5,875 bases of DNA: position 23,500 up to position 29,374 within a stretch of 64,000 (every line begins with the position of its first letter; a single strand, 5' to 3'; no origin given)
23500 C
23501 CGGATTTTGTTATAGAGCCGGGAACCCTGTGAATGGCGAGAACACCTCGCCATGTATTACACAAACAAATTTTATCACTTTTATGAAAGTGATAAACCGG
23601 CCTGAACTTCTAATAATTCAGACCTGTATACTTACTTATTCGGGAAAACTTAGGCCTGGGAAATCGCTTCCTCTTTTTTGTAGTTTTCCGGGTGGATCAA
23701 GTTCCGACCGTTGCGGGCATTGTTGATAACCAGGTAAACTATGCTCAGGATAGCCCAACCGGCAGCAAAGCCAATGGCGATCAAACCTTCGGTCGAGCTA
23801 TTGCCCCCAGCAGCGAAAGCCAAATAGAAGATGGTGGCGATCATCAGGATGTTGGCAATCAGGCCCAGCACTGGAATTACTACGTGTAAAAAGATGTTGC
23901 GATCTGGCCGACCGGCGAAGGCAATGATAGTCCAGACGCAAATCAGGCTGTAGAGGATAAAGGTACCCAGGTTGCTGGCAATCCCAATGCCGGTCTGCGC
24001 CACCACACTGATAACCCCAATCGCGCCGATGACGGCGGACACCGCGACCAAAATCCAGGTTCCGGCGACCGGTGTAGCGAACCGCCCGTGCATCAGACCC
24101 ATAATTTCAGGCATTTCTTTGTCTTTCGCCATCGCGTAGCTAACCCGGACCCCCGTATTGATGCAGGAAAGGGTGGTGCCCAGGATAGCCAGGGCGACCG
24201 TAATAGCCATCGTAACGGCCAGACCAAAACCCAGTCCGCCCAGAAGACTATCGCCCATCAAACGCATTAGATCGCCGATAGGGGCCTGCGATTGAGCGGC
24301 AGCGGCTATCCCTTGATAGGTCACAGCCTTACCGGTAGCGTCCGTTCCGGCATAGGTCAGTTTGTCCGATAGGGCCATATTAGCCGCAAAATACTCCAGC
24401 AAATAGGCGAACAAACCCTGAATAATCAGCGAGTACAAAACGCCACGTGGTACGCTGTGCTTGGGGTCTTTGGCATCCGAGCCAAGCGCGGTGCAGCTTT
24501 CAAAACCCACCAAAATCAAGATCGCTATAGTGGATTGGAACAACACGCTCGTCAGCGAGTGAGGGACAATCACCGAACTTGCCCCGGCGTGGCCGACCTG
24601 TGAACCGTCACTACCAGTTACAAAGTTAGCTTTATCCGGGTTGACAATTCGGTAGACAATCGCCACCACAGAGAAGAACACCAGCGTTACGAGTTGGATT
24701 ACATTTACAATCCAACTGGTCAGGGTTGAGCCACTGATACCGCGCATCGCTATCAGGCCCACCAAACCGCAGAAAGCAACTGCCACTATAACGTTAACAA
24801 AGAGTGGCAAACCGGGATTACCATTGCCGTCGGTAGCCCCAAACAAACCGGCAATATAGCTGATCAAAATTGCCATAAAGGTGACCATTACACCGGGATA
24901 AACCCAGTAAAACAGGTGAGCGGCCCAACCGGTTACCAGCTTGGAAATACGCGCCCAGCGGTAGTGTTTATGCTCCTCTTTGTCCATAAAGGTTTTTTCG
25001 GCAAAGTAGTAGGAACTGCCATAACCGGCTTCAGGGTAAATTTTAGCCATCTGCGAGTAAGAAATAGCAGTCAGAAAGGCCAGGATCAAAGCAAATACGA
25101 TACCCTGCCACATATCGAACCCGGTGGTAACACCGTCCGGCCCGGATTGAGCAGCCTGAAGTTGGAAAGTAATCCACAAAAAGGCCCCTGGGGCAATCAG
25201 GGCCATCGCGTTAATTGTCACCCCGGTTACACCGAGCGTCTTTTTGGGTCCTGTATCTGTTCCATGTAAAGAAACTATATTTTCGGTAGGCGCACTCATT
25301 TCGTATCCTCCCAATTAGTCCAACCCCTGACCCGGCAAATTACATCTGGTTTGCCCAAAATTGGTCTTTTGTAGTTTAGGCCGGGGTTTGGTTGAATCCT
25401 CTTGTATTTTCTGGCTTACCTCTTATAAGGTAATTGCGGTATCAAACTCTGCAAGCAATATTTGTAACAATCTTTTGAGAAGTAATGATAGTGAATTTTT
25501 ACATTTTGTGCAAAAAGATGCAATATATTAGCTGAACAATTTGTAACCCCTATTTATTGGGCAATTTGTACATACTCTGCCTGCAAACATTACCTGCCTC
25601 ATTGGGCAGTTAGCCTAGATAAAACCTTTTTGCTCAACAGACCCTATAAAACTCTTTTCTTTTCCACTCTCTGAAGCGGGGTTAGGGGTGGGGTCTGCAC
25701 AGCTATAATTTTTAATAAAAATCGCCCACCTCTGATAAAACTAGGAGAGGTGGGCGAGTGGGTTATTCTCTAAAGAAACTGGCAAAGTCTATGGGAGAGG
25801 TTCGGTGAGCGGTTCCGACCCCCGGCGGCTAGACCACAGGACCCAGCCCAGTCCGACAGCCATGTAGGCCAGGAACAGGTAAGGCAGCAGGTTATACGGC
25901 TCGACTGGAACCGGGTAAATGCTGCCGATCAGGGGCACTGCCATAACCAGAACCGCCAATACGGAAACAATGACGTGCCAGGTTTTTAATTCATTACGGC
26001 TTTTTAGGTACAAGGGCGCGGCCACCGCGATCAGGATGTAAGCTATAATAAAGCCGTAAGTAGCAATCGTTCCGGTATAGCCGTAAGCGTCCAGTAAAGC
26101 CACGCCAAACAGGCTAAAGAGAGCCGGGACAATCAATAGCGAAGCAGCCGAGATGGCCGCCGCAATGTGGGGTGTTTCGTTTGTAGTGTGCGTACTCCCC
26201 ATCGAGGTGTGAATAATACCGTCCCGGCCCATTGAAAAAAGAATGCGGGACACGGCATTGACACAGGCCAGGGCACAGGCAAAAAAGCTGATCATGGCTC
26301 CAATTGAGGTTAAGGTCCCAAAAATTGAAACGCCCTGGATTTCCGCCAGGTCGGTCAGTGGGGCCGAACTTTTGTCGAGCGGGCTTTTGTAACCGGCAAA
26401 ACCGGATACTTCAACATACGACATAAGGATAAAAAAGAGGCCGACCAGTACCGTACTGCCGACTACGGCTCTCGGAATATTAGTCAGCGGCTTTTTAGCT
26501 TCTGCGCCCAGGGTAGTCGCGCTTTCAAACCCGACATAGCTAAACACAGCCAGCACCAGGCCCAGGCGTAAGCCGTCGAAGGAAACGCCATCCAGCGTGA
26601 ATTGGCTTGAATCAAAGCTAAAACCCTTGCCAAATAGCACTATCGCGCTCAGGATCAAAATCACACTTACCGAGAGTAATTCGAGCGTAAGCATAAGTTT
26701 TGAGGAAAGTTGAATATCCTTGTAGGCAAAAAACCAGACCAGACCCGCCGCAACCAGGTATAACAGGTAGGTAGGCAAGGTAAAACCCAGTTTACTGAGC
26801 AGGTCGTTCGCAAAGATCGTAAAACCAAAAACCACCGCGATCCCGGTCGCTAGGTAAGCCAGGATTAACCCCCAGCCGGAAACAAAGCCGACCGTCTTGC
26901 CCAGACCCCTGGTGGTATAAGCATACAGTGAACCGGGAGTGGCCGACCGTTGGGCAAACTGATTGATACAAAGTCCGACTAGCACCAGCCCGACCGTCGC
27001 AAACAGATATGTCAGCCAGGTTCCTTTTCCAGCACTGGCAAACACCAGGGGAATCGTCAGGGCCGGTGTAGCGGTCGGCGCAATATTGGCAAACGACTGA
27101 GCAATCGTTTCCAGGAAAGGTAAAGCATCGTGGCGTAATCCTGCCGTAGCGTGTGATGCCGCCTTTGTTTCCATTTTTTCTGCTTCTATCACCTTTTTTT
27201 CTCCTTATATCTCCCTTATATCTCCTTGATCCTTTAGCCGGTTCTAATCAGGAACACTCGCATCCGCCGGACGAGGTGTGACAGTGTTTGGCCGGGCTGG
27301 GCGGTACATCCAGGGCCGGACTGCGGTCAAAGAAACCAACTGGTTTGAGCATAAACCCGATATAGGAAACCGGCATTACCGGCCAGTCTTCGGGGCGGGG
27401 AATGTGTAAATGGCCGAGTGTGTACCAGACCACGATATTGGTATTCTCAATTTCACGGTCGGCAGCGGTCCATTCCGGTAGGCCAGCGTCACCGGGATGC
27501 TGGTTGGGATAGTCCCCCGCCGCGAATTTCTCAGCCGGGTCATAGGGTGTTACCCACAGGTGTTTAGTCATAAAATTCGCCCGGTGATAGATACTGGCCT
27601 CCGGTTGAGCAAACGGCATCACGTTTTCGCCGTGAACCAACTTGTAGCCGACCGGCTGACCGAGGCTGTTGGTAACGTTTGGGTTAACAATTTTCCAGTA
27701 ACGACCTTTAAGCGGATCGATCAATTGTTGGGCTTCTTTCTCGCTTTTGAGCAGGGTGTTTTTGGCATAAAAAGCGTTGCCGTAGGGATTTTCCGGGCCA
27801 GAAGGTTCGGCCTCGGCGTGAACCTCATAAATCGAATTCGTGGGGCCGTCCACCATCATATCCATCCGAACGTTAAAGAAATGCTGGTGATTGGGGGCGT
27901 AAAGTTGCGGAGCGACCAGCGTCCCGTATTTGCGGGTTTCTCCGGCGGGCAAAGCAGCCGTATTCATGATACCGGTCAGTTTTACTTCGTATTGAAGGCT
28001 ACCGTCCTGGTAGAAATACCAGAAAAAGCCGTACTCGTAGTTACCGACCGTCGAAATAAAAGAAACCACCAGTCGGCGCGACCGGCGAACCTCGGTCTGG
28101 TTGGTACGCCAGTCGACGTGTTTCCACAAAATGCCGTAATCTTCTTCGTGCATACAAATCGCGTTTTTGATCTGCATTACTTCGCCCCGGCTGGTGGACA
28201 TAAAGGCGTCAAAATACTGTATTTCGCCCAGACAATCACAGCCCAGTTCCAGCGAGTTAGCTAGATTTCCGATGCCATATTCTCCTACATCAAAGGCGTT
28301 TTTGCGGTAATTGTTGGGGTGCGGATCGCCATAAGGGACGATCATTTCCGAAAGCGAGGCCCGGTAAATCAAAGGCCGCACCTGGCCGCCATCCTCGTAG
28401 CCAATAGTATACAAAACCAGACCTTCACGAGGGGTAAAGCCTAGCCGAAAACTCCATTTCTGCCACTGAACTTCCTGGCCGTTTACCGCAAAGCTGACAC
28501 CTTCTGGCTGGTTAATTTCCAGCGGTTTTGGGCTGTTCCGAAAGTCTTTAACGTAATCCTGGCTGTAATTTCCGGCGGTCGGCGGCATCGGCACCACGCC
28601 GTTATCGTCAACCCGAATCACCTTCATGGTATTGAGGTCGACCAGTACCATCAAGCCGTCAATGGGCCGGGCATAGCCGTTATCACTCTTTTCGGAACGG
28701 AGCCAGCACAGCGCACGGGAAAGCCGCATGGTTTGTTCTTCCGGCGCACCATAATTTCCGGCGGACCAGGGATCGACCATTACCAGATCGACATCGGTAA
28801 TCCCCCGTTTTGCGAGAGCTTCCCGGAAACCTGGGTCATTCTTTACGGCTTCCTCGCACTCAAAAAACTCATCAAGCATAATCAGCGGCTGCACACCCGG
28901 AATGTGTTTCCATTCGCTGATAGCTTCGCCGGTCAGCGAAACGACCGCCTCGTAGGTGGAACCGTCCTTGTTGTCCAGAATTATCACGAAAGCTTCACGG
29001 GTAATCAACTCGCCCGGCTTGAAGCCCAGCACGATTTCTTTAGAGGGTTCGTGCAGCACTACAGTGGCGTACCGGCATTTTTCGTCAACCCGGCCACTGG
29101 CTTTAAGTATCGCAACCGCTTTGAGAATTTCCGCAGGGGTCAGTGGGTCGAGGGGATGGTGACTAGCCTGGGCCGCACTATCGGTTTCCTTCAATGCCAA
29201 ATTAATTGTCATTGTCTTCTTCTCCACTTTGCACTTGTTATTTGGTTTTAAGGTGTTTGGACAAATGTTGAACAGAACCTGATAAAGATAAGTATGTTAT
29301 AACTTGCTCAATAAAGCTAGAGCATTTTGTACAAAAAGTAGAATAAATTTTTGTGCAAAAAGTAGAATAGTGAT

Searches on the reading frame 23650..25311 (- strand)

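Call 66: search_protein_families(library=ncbifam, proteins=[window:23650-25311:-], max_evalue=1e-10)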
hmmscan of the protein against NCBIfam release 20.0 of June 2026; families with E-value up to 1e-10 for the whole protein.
window:23650-25311:- (553 aa): 2 families
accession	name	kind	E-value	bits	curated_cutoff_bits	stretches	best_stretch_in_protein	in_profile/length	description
TIGR00909.1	2A0306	subfamily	2.8e-20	72.6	556.8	1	42-498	20-411/429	amino acid transporter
NF053761.1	BrChAATpBcaP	equivalog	9.4e-14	51.3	690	1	17-498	15-430/460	branched-chain amino acid transporter BcaP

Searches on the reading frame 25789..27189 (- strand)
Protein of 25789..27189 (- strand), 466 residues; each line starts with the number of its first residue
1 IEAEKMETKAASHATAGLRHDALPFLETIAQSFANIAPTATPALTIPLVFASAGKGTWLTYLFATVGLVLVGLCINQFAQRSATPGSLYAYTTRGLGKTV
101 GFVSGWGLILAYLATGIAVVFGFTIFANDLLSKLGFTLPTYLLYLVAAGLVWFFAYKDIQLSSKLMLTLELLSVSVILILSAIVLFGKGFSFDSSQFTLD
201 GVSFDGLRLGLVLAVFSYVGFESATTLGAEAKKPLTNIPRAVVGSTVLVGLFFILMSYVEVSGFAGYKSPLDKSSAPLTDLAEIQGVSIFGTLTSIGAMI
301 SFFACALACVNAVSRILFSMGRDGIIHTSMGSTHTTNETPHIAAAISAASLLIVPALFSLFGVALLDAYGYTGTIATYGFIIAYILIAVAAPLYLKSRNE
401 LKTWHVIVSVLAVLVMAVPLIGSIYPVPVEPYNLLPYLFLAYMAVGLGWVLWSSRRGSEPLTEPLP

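Call 66: search_protein_families(library=ncbifam, proteins=[window:25789-27189:-], max_evalue=1e-10)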
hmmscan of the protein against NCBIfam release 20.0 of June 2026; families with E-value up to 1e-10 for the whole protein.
window:25789-27189:- (466 aa): 6 families
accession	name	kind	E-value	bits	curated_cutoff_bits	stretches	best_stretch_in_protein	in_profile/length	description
TIGR00909.1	2A0306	subfamily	8.5e-35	120.5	556.8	1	51-421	32-402/429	amino acid transporter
NF053761.1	BrChAATpBcaP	equivalog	8.8e-30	104.1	690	1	51-420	52-421/460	branched-chain amino acid transporter BcaP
TIGR00906.1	2A0303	subfamily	9e-22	77.2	681.7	1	206-388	250-426/602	cationic amino acid transport permease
TIGR03428.1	ureacarb_perm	hypoth_equivalog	1.2e-13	50.8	740.45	1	45-449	37-442/475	permease, urea carboxylase system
NF008466.1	PRK11357.1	equivalog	8.3e-12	44.7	800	1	52-413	37-405/446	fructoselysine/psicoselysine transporter FrlA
NF008245.0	PRK11021.1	equivalog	8.7e-12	44.7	284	1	48-419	32-389/419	L-methionine/branched-chain amino acid transporter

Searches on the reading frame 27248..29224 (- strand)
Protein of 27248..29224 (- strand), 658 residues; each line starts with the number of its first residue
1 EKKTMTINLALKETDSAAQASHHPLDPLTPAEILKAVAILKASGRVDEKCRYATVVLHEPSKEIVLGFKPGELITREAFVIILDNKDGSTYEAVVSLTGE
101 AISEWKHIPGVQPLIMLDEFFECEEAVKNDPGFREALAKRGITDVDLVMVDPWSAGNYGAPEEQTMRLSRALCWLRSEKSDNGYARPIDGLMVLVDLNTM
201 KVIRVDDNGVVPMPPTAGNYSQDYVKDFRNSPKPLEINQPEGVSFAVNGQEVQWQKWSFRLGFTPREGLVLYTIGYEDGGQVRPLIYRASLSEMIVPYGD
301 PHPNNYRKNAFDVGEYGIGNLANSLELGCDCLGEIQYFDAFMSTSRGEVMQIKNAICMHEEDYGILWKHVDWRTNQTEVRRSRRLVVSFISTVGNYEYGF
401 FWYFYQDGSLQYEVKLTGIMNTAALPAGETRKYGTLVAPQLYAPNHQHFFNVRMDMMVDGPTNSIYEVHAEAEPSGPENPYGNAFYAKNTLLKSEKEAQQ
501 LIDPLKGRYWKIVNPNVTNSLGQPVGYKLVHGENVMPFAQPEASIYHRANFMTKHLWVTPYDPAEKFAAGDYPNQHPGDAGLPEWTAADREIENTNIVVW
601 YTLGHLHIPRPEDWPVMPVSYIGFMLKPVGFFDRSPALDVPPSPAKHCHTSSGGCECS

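Call 66: search_protein_families(library=ncbifam, proteins=[window:27248-29224:-], max_evalue=1e-10)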
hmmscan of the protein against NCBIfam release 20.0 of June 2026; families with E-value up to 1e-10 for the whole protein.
window:27248-29224:- (658 aa): 2 families
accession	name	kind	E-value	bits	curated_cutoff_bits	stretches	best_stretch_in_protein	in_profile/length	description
NF008559.0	PRK11504.1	subfamily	0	1020.2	651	1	13-651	4-642/648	primary-amine oxidase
NF011285.0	PRK14696.1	equivalog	1.3e-130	436.9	1278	1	20-639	121-751/757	primary-amine oxidase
